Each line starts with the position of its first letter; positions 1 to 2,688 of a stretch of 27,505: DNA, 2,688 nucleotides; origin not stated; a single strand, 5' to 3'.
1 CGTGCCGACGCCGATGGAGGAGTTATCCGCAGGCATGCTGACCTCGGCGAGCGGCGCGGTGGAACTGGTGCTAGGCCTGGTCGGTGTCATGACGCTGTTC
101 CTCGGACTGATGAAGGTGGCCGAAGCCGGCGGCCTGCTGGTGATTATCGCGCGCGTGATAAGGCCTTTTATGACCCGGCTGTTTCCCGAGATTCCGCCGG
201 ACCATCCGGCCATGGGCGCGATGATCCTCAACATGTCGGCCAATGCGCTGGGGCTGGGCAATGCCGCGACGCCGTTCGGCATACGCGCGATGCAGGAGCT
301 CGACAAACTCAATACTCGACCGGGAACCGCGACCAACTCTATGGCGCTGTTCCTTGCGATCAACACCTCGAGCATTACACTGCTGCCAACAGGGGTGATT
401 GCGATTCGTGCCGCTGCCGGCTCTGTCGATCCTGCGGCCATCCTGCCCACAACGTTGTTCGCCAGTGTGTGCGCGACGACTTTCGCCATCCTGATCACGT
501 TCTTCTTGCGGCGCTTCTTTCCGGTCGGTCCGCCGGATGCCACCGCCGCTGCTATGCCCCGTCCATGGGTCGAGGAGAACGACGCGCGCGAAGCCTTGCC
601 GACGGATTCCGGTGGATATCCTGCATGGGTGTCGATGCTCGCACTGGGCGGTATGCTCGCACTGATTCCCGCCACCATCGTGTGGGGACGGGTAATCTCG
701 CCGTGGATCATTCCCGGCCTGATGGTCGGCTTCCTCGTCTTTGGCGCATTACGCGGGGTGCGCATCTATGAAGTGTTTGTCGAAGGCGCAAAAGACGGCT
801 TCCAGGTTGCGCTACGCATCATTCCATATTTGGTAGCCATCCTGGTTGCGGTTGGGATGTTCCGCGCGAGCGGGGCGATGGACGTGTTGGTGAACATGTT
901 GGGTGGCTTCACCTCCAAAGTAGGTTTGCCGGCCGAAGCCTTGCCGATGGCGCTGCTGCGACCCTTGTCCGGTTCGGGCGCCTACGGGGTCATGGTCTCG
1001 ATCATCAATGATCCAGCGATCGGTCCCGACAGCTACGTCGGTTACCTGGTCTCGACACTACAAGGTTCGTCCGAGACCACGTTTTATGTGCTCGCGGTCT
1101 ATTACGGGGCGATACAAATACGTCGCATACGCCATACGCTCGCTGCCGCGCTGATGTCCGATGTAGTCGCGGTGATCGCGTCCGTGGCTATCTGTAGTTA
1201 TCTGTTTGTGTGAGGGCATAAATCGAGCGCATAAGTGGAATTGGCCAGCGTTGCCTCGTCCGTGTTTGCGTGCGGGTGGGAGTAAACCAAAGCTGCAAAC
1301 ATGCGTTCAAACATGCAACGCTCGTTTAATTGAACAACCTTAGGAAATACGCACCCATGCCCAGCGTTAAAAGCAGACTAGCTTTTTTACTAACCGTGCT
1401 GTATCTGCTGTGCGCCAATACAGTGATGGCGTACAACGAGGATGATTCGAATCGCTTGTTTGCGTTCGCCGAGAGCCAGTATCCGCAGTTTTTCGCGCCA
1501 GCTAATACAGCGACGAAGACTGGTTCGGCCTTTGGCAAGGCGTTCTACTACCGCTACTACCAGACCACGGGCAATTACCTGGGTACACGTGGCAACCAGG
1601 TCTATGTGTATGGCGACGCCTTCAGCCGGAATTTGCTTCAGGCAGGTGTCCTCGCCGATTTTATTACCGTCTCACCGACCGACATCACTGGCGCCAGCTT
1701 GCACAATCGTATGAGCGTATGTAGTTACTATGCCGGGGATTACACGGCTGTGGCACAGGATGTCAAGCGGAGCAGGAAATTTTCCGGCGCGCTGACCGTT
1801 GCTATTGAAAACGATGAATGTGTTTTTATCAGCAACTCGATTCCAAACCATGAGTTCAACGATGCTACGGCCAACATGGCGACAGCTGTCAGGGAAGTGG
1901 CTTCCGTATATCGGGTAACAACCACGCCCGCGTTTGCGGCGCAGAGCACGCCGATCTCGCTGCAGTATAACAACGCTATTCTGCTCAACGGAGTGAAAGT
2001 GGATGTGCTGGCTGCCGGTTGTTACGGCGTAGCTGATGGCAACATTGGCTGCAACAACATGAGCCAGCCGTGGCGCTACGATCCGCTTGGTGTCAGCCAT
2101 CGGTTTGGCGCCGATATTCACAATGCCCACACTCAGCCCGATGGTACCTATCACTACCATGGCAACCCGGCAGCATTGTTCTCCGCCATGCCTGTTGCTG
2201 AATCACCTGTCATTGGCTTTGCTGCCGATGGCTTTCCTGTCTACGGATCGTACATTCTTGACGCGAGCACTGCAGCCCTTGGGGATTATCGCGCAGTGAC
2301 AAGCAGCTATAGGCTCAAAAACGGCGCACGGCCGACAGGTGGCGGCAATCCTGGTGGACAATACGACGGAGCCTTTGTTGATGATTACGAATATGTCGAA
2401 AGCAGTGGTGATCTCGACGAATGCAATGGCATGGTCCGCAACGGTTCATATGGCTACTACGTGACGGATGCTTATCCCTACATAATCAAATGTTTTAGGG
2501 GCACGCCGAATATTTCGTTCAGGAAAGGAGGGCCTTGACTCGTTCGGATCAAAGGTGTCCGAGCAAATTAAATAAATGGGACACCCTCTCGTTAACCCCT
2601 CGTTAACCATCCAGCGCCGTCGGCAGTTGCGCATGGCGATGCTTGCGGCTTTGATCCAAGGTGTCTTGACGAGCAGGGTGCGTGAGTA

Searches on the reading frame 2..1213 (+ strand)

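Call 10: search_protein_families(library=pfam, proteins=[window:2-1213:+], max_evalue=0.001)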
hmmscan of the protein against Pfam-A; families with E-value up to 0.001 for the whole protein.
window:2-1213:+ (403 aa): 1 family
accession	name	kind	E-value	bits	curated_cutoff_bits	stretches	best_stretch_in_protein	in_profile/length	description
PF07670.19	Gate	-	6.8e-22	78.3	29.6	2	24-136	2-101/104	Nucleoside recognition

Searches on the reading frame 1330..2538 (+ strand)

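Call 10: search_protein_families(library=pfam, proteins=[window:1330-2538:+], max_evalue=0.001)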
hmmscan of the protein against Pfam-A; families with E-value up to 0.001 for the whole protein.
window:1330-2538:+ (402 aa): 1 family
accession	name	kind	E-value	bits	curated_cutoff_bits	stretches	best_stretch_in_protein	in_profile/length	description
PF14240.11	YHYH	-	6e-53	180.1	25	1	194-391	2-193/193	YHYH protein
